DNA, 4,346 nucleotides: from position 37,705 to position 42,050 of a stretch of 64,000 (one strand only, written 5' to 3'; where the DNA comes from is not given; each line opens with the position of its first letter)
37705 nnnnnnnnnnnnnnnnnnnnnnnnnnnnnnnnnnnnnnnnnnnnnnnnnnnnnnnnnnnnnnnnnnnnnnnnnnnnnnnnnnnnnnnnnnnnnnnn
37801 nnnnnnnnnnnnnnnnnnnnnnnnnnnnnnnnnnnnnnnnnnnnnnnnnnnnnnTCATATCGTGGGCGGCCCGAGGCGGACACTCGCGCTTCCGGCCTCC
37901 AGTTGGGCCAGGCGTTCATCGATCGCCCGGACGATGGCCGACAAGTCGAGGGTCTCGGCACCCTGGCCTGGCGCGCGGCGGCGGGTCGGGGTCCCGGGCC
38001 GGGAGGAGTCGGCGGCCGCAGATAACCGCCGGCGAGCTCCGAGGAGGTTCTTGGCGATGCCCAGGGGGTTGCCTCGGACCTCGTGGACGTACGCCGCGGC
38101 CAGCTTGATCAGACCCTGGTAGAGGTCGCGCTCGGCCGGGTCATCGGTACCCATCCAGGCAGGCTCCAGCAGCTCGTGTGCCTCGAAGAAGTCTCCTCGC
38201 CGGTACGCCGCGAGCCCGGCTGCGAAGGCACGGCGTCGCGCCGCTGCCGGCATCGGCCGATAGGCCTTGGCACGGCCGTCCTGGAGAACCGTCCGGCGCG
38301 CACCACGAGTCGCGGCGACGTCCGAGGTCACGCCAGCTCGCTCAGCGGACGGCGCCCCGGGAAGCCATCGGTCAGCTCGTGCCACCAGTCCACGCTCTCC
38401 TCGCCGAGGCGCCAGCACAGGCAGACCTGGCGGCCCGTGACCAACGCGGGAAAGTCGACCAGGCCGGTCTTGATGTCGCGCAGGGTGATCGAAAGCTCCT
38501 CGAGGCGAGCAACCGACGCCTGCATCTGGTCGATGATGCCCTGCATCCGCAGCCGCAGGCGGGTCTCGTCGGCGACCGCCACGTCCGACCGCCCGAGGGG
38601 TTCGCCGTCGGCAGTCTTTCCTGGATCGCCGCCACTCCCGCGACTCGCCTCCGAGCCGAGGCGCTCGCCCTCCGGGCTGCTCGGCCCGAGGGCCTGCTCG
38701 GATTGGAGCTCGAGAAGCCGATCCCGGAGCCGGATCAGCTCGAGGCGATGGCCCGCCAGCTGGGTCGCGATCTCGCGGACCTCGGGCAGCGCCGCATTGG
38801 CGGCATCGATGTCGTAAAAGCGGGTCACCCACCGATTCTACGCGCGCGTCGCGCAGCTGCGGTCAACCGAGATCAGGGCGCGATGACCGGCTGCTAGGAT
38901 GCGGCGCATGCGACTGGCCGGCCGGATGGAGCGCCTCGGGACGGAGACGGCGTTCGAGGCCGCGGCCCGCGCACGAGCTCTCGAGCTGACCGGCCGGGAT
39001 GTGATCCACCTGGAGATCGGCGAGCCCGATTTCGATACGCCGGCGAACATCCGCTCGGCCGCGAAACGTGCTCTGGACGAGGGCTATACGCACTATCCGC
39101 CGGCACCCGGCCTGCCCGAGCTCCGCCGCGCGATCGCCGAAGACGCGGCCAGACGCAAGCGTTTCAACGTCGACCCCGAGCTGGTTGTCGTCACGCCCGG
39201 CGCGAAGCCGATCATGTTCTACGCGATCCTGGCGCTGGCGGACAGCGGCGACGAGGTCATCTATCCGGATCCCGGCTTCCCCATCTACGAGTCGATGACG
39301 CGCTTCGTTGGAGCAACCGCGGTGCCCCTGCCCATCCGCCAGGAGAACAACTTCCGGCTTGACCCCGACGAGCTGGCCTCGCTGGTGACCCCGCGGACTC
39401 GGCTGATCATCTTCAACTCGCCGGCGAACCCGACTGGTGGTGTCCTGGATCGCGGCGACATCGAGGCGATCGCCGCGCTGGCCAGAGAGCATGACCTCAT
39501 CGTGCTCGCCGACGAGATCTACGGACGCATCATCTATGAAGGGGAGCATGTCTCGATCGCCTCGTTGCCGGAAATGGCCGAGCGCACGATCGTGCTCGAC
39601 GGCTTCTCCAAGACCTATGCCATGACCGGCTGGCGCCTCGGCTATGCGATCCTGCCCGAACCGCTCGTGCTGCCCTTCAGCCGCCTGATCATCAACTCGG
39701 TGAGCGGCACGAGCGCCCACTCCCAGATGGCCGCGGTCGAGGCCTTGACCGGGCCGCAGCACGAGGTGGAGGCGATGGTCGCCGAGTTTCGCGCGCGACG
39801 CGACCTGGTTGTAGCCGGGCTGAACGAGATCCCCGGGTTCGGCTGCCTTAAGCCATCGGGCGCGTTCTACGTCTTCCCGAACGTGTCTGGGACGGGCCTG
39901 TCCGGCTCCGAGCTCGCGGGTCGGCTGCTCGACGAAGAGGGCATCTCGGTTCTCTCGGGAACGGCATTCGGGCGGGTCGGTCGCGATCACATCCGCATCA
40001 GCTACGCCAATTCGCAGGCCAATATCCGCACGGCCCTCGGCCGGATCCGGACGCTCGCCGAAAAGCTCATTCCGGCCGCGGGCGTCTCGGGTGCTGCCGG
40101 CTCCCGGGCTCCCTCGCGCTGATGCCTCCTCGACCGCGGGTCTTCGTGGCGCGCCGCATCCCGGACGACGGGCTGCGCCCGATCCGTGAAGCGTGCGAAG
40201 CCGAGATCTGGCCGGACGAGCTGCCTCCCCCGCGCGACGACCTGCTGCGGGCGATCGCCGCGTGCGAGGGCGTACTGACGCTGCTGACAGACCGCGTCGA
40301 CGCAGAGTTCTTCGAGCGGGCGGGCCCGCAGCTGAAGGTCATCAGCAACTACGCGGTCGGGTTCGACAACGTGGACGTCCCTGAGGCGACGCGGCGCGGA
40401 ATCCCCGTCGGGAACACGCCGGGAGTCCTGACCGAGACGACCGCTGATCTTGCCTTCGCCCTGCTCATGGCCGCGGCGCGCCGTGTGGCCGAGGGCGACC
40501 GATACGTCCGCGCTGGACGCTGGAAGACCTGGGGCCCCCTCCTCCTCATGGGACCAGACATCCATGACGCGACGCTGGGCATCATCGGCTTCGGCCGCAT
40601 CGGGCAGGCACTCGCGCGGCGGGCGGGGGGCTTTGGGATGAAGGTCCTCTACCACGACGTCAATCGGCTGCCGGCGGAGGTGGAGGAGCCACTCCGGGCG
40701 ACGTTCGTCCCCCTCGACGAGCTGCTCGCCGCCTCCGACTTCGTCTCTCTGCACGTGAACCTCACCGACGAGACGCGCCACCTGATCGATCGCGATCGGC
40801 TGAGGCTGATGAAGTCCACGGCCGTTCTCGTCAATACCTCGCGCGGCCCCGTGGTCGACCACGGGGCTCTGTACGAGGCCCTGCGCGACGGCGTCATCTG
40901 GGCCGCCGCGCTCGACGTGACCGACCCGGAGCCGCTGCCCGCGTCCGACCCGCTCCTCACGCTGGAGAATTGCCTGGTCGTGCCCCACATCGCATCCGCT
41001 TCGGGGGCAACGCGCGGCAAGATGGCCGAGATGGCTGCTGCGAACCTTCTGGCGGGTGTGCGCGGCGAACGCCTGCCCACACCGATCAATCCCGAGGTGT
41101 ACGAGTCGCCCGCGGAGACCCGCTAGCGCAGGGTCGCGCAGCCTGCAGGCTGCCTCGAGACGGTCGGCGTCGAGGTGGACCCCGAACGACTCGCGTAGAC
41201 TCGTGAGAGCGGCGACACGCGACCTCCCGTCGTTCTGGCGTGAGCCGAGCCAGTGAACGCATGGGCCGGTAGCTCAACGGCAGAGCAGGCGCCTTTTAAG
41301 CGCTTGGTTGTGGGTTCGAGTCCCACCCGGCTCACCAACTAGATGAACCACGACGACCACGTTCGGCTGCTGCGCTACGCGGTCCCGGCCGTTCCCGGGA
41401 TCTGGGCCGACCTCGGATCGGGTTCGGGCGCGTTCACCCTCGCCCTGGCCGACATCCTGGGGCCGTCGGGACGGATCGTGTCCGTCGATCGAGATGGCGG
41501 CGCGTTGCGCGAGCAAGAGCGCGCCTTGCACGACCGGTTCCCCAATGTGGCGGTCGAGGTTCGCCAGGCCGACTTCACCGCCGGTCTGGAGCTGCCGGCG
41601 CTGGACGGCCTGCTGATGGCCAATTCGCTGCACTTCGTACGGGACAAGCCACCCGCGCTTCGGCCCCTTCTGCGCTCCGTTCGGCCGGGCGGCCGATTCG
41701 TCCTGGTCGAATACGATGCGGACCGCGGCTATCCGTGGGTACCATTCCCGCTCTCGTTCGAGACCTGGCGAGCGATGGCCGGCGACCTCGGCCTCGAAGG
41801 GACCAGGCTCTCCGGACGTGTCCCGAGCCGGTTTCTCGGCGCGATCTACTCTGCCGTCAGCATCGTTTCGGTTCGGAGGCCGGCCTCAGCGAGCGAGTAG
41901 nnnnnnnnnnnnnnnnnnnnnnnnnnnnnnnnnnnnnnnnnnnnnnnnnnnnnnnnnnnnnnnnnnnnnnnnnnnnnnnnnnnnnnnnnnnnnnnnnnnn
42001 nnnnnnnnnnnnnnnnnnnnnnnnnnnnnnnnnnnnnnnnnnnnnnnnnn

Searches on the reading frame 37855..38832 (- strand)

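Call 15: search_protein_families(library=pfam, proteins=[window:37855-38832:-], max_evalue=0.001)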
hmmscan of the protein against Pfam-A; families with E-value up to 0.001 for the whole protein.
window:37855-38832:- (325 aa): 1 family
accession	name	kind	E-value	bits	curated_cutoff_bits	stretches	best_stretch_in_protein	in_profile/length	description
PF03745.19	DUF309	-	1.1e-18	67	27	1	204-260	2-57/59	Domain of unknown function (DUF309)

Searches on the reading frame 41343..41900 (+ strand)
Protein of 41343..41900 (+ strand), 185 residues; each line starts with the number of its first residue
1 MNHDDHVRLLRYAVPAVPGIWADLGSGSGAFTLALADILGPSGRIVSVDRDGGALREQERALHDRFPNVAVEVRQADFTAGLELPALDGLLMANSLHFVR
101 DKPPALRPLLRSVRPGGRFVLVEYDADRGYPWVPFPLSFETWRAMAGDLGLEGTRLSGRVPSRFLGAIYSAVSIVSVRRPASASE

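Call 15: search_protein_families(library=pfam, proteins=[window:41343-41900:+], max_evalue=0.001)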
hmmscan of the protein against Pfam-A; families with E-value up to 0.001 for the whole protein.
window:41343-41900:+ (185 aa): 7 families
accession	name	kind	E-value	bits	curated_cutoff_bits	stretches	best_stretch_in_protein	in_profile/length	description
PF13847.12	Methyltransf_31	-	1.1e-10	41.8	27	1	23-126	9-114/145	Methyltransferase domain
PF08241.18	Methyltransf_11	-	1.5e-10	42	21.2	1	23-121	2-95/95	Methyltransferase domain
PF08242.18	Methyltransf_12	-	1.2e-09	39.2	30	1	23-119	2-98/98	Methyltransferase domain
PF13649.12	Methyltransf_25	-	3.9e-09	37.5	27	1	23-117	3-97/97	Methyltransferase domain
PF01209.24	Ubie_methyltran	-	2e-06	27.8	20.1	1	22-125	52-155/233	ubiE/COQ5 methyltransferase family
PF13489.12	Methyltransf_23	-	2.8e-05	24.3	27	1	15-144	20-134/164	Methyltransferase domain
PF01135.25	PCMT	-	0.00019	21.7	20.3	1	23-86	79-141/210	Protein-L-isoaspartate(D-aspartate) O-methyltransferase (PCMT)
